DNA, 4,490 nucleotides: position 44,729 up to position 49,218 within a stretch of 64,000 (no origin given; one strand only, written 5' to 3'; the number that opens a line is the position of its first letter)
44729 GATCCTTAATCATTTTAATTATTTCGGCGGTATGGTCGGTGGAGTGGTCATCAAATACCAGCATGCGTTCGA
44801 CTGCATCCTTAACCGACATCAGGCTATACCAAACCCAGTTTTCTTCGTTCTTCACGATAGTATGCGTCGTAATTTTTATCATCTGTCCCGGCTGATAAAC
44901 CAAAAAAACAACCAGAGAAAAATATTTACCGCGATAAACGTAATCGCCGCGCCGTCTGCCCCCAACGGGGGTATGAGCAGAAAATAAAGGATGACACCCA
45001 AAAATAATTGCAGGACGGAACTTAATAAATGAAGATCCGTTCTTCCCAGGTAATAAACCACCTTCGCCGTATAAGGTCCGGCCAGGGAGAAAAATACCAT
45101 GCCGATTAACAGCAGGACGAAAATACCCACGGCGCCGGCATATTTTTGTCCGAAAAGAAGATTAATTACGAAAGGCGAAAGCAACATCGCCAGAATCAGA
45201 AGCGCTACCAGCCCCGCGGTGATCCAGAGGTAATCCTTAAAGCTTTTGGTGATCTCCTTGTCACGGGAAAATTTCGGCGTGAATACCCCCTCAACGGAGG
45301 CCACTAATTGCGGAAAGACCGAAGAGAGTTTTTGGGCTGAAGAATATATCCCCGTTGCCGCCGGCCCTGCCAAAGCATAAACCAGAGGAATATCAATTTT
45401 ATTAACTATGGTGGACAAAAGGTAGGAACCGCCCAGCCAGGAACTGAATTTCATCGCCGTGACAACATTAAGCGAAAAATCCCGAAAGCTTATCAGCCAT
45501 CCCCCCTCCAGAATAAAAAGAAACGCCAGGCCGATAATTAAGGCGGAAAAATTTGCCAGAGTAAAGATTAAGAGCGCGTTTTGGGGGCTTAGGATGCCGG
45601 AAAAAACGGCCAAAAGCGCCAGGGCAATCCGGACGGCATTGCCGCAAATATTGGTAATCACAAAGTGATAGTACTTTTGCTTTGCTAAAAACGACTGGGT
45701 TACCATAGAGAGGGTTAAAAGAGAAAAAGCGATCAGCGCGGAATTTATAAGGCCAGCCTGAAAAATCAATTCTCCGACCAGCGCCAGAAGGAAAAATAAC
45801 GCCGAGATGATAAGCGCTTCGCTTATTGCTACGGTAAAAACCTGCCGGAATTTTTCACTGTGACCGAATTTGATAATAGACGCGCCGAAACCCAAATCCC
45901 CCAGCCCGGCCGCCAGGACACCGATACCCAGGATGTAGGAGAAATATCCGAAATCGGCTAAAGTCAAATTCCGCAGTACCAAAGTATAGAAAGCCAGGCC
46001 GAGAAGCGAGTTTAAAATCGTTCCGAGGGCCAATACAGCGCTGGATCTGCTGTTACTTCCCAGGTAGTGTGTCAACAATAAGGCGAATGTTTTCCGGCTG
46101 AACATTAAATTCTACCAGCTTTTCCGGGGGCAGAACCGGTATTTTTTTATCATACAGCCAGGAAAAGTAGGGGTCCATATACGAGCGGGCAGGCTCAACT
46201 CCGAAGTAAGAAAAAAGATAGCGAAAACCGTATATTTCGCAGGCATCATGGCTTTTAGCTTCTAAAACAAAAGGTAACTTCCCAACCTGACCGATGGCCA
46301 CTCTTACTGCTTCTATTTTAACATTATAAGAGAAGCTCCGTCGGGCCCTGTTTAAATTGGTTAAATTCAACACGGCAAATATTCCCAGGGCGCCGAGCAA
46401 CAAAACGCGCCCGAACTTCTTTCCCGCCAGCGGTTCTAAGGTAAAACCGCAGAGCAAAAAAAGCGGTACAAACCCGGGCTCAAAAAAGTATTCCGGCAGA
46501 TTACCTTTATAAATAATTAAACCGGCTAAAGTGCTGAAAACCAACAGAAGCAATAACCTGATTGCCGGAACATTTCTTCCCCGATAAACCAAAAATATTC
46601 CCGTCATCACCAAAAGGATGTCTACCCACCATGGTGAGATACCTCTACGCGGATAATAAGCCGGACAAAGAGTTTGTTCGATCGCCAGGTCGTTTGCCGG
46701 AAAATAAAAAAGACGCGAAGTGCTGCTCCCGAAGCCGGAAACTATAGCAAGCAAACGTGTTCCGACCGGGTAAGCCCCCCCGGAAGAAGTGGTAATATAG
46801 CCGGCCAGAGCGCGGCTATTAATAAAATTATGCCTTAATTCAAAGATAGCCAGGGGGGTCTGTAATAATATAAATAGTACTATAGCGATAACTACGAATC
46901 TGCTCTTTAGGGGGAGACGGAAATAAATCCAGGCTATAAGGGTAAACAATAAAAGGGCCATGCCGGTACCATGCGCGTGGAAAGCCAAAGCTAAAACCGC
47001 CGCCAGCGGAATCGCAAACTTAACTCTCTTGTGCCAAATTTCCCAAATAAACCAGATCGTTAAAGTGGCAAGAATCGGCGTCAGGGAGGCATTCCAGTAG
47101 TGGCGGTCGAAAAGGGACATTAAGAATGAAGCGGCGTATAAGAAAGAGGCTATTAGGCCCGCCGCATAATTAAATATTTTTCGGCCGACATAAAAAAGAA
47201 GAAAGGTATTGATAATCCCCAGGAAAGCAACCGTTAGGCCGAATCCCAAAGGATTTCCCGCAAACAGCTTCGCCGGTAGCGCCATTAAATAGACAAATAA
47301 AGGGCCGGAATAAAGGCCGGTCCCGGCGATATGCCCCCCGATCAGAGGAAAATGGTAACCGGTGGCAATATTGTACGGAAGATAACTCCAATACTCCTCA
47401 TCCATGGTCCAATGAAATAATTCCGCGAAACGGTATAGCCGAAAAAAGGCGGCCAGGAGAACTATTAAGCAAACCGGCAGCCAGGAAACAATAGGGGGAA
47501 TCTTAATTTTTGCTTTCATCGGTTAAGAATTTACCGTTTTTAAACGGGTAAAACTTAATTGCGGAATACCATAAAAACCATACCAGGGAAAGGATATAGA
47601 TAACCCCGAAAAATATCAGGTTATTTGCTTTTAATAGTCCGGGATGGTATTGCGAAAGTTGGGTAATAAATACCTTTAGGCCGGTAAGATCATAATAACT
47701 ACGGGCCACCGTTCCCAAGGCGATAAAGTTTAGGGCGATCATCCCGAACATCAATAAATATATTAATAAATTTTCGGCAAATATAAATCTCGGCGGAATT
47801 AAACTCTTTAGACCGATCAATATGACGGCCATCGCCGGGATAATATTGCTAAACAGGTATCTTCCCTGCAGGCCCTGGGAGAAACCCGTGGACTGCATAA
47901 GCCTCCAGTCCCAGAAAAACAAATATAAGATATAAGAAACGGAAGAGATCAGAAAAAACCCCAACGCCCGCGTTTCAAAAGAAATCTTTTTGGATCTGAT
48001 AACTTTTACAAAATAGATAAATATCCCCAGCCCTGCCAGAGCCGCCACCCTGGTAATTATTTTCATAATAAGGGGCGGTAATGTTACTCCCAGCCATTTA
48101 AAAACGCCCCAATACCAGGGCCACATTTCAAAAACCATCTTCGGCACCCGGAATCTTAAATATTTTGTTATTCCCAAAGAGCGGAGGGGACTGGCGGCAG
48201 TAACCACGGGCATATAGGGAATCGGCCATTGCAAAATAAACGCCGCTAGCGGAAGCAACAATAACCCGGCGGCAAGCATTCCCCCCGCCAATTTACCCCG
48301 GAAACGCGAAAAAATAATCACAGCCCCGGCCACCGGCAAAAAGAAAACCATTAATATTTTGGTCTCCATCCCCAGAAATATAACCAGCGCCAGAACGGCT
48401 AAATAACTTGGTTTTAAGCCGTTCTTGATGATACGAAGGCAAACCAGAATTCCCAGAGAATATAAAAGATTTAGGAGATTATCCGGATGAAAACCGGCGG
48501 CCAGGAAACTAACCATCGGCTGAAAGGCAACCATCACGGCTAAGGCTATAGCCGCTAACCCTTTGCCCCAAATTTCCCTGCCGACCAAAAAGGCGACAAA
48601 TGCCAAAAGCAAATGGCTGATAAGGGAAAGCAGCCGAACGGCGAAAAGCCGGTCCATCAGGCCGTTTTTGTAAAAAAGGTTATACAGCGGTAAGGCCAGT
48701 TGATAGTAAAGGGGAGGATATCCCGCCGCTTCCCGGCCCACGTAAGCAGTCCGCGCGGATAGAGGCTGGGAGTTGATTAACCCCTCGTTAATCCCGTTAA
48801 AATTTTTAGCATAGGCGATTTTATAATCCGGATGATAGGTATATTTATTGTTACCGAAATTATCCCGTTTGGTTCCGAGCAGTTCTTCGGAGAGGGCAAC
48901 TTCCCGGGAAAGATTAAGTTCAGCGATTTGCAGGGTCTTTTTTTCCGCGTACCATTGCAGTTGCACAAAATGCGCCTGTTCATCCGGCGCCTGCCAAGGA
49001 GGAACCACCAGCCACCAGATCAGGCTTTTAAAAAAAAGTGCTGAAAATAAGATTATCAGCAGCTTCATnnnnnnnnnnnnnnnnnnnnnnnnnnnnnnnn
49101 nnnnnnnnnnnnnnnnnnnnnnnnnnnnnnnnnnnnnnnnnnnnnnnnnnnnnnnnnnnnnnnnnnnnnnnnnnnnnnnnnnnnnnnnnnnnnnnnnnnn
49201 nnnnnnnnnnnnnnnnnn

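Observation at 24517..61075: Approximately 36-kb surface-glycan assembly locus with an exceptional density of glycosyltransferases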

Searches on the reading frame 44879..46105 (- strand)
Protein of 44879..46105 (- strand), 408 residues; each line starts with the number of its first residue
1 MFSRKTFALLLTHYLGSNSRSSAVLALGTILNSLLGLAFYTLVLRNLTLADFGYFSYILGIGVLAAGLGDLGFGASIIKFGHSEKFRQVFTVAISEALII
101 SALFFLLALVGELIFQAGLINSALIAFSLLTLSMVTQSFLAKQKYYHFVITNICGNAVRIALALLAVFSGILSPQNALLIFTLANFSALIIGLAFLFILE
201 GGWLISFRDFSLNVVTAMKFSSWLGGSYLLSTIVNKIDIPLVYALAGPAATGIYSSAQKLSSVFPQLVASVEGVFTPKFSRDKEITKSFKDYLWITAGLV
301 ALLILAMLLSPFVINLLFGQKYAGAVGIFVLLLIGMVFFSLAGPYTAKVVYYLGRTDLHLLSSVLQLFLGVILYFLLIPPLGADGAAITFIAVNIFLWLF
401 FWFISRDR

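Call 4: search_protein_families(library=pfam, proteins=[window:44879-46105:-], max_evalue=0.01)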
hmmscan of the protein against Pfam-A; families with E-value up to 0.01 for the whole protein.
window:44879-46105:- (408 aa): 1 family
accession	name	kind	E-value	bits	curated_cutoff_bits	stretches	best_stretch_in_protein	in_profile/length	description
PF01943.22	Polysacc_synt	-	2.7e-18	66.8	28.2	1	21-281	4-272/274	Polysaccharide biosynthesis protein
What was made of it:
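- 44879..46105 (-): g13: Wzx-type flippase. Polysacc_synt, 66.8 bits (call 4).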

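Call 32: find_homologous_proteins(query=window:44879-46105:-, max_evalue=0.00001)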
Query window:44879-46105:- (408 aa): 12 proteins with E <= 0.00001 among 8000 candidates.
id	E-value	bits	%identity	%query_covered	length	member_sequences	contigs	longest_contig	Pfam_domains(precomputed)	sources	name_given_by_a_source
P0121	2.5e-246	835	100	100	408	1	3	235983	PF01943.23,PF13440.12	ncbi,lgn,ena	-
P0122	1.3e-81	293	40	93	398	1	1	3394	PF01943.23,PF13440.12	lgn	-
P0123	1.8e-81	292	45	96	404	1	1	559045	PF01943.23,PF13440.12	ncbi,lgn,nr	ncbi:oligosaccharide flippase family protein [Patescibacteria group bacterium]|nr:oligosaccharide fl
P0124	7.7e-80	287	42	95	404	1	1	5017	PF01943.23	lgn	-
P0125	1.5e-71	260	39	95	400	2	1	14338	PF01943.23,PF13440.12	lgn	-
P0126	3.7e-71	259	44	96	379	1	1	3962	PF01943.23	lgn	-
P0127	3.8e-69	252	42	97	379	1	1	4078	PF01943.23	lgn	-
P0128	7.7e-67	244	39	94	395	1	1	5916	PF01943.23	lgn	-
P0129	1.7e-66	243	42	96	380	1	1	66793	PF01943.23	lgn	-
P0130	7.5e-62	228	39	93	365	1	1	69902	PF01943.23,PF13440.12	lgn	-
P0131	1.8e-18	85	29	94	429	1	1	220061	PF01943.23,PF13440.12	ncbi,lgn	-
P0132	9.2e-10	56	24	93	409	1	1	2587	PF01943.23,PF13440.12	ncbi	-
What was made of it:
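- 44879..46105 (-): Only 12 database homologs, 45% identity at most (call 32).
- Wzx has only 12 homologs, 45% identity at most (call 32).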

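Call 33: find_encoding_contigs(protein=P0123, flank=10000, max_places=2)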
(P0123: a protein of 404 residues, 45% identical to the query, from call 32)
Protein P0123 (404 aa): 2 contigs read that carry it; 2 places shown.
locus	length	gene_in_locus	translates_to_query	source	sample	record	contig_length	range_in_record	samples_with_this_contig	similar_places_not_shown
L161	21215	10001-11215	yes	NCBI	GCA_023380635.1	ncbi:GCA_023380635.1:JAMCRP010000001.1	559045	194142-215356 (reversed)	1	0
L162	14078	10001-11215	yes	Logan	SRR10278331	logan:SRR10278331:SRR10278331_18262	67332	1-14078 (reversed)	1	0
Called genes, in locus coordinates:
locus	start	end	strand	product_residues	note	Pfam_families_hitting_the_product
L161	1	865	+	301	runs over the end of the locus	PF01370:Epimerase, PF04321:RmlD_sub_bind, PF16363:GDP_Man_Dehyd (weak)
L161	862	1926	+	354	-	PF01073:3Beta_HSD, PF01370:Epimerase, PF02719:Polysacc_synt_2, PF04321:RmlD_sub_bind (weak), PF07993:NAD_binding_4, PF16363:GDP_Man_Dehyd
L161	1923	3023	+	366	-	PF02350:Epimerase_2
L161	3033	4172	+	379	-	PF13439:Glyco_transf_4 (weak), PF20706:GT4-conflict (weak), PF00534:Glycos_transf_1, PF13692:Glyco_trans_1_4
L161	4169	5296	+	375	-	PF13439:Glyco_transf_4, PF20706:GT4-conflict (weak), PF00534:Glycos_transf_1, PF13692:Glyco_trans_1_4, PF13524:Glyco_trans_1_2 (weak)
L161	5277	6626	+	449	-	-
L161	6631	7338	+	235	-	PF13489:Methyltransf_23, PF03141:Methyltransf_29 (weak), PF07021:MetW, PF13847:Methyltransf_31, PF08241:Methyltransf_11, PF08242:Methyltransf_12, PF13649:Methyltransf_25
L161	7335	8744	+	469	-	-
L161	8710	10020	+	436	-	PF13231:PMT_2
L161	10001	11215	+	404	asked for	PF01943:Polysacc_synt, PF13440:Polysacc_synt_3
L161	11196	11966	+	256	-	PF00535:Glycos_transf_2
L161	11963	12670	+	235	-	PF13489:Methyltransf_23, PF01209:Ubie_methyltran (faint), PF07021:MetW (weak), PF13649:Methyltransf_25, PF08241:Methyltransf_11, PF08242:Methyltransf_12, PF13847:Methyltransf_31 (weak)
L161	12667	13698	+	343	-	PF13439:Glyco_transf_4, PF00534:Glycos_transf_1, PF13692:Glyco_trans_1_4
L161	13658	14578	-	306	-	PF01073:3Beta_HSD, PF01370:Epimerase, PF02719:Polysacc_synt_2, PF04321:RmlD_sub_bind, PF13460:NAD_binding_10, PF16363:GDP_Man_Dehyd, PF07993:NAD_binding_4 (weak)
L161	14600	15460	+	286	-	PF00535:Glycos_transf_2, PF10111:Glyco_tranf_2_2, PF13641:Glyco_tranf_2_3 (weak)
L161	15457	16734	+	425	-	PF13231:PMT_2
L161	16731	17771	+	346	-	PF13439:Glyco_transf_4, PF20706:GT4-conflict (faint), PF00534:Glycos_transf_1, PF13692:Glyco_trans_1_4, PF13524:Glyco_trans_1_2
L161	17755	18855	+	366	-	-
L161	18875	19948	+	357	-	PF13439:Glyco_transf_4, PF20706:GT4-conflict, PF00534:Glycos_transf_1, PF13692:Glyco_trans_1_4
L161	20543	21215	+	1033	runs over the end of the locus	PF04932:Wzy_C, PF13231:PMT_2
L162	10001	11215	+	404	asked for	PF01943:Polysacc_synt, PF13440:Polysacc_synt_3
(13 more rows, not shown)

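Call 34: find_encoding_contigs(protein=P0129, flank=10000, max_places=2)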
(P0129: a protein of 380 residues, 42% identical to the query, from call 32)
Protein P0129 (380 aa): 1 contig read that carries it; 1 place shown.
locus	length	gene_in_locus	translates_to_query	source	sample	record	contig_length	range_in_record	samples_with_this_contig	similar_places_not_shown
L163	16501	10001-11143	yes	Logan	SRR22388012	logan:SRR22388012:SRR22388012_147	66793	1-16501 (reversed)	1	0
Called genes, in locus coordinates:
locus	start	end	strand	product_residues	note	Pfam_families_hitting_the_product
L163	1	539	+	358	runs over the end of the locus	PF13524:Glyco_trans_1_2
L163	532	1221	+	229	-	PF13489:Methyltransf_23, PF13847:Methyltransf_31, PF08241:Methyltransf_11, PF08242:Methyltransf_12, PF13649:Methyltransf_25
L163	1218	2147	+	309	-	-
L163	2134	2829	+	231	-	PF03269:DUF268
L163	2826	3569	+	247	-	PF01531:Glyco_transf_11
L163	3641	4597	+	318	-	PF01370:Epimerase, PF02719:Polysacc_synt_2 (faint), PF13460:NAD_binding_10 (faint), PF01073:3Beta_HSD, PF16363:GDP_Man_Dehyd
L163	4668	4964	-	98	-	-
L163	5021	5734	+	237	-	-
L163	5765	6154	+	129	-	-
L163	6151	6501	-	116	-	PF00892:EamA (weak)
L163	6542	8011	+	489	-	PF09913:DUF2142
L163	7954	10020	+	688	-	PF00535:Glycos_transf_2, PF13231:PMT_2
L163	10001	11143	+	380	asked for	PF01943:Polysacc_synt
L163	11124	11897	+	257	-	PF00535:Glycos_transf_2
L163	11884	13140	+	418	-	PF13231:PMT_2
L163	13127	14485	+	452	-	-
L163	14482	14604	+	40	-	-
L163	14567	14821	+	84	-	-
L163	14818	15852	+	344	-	PF13439:Glyco_transf_4, PF00534:Glycos_transf_1, PF13692:Glyco_trans_1_4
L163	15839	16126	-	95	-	-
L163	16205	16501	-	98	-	?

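Call 35: find_encoding_contigs(protein=P0130, flank=10000, max_places=2)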
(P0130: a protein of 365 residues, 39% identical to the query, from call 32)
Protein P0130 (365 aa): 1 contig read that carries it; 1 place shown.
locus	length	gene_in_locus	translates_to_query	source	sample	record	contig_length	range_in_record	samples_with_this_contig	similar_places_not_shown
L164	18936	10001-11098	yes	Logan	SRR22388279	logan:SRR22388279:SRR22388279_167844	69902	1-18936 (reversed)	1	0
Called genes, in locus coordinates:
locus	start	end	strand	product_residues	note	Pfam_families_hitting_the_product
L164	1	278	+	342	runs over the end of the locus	PF01408:GFO_IDH_MocA, PF02894:GFO_IDH_MocA_C, PF22725:GFO_IDH_MocA_C3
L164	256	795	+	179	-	PF25084:LbH_EIF2B, PF25087:GMPPB_C, PF00132:Hexapep, PF14602:Hexapep_2 (weak), PF00132:Hexapep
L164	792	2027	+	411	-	PF13439:Glyco_transf_4, PF13579:Glyco_trans_4_4, PF00534:Glycos_transf_1, PF13692:Glyco_trans_1_4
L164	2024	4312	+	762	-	-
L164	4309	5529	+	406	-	-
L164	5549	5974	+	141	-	-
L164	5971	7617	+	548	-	-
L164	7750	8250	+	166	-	PF13439:Glyco_transf_4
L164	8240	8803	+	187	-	PF00534:Glycos_transf_1, PF13692:Glyco_trans_1_4, PF13524:Glyco_trans_1_2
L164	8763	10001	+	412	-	PF09913:DUF2142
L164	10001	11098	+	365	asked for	PF01943:Polysacc_synt, PF13440:Polysacc_synt_3 (weak)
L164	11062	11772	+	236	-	PF08241:Methyltransf_11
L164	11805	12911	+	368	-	-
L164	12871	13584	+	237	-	PF00535:Glycos_transf_2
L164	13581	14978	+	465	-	PF09852:DUF2079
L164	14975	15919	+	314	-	PF13439:Glyco_transf_4 (faint), PF00534:Glycos_transf_1, PF13692:Glyco_trans_1_4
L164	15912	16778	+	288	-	PF00535:Glycos_transf_2, PF10111:Glyco_tranf_2_2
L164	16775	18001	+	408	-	PF13231:PMT_2 (weak)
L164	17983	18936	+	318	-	?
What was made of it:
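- Gene content upstream of Wzx is completely different in L161, L163 and L164 (calls 33-35).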

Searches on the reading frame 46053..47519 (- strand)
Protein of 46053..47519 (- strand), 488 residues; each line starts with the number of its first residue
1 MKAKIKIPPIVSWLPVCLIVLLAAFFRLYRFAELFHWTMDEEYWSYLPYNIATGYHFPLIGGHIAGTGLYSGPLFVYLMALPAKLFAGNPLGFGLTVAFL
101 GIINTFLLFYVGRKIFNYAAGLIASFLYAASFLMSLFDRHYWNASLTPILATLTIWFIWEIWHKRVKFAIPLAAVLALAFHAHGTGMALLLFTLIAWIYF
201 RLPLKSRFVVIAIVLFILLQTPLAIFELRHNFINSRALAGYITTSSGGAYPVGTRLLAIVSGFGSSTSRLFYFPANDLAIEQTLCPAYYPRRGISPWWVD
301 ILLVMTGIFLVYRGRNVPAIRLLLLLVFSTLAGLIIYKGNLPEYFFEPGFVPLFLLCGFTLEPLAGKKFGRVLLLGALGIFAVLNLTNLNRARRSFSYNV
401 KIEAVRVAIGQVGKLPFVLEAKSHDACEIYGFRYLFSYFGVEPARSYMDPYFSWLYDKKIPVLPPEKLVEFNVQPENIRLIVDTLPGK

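Call 4: search_protein_families(library=pfam, proteins=[window:46053-47519:-], max_evalue=0.01)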
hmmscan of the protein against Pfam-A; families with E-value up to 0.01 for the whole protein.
window:46053-47519:- (488 aa): 1 family
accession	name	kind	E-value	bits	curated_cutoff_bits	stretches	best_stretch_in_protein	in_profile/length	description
PF13231.12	PMT_2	-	2.9e-05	24.8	26.1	1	72-224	3-158/160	Dolichyl-phosphate-mannose-protein mannosyltransferase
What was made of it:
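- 46053..47519 (-): g12: GT-C-type membrane protein. PMT_2 at 24.8 bits, just under the cutoff (call 4).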

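Call 10: search_protein_families(library=ncbifam, proteins=[window:46053-47519:-], max_evalue=0.1)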
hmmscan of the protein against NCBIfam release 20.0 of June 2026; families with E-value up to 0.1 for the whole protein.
window:46053-47519:- (488 aa): 0 families

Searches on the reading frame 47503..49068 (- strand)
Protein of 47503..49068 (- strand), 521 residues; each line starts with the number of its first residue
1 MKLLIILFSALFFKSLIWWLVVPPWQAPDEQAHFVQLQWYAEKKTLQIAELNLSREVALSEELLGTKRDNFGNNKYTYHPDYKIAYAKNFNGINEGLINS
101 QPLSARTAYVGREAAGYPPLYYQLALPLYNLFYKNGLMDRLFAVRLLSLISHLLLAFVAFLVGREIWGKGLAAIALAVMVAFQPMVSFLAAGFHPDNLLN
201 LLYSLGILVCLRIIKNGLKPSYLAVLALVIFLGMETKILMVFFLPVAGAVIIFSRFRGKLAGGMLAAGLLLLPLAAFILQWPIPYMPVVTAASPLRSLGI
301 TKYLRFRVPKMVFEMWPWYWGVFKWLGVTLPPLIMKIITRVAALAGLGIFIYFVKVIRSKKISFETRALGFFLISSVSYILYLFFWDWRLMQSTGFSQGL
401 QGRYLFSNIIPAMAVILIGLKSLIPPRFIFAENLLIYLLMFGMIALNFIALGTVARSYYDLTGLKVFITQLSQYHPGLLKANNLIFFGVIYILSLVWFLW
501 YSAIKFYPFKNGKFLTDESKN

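Call 4: search_protein_families(library=pfam, proteins=[window:47503-49068:-], max_evalue=0.01)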
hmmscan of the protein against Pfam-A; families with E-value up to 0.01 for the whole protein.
window:47503-49068:- (521 aa): 1 family
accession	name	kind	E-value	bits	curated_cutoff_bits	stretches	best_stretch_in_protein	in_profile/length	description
PF09913.15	DUF2142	-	3.2e-20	72.7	30.1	1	13-406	2-389/395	Predicted membrane protein (DUF2142)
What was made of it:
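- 47503..49068 (-): g11: DUF2142 GT-C-type membrane glycosyltransferase (sub-lineage module). PF09913, 72.7 bits (call 4).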

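Call 10: search_protein_families(library=ncbifam, proteins=[window:47503-49068:-], max_evalue=0.1)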
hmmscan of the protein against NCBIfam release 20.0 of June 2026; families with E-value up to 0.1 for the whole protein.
window:47503-49068:- (521 aa): 0 families
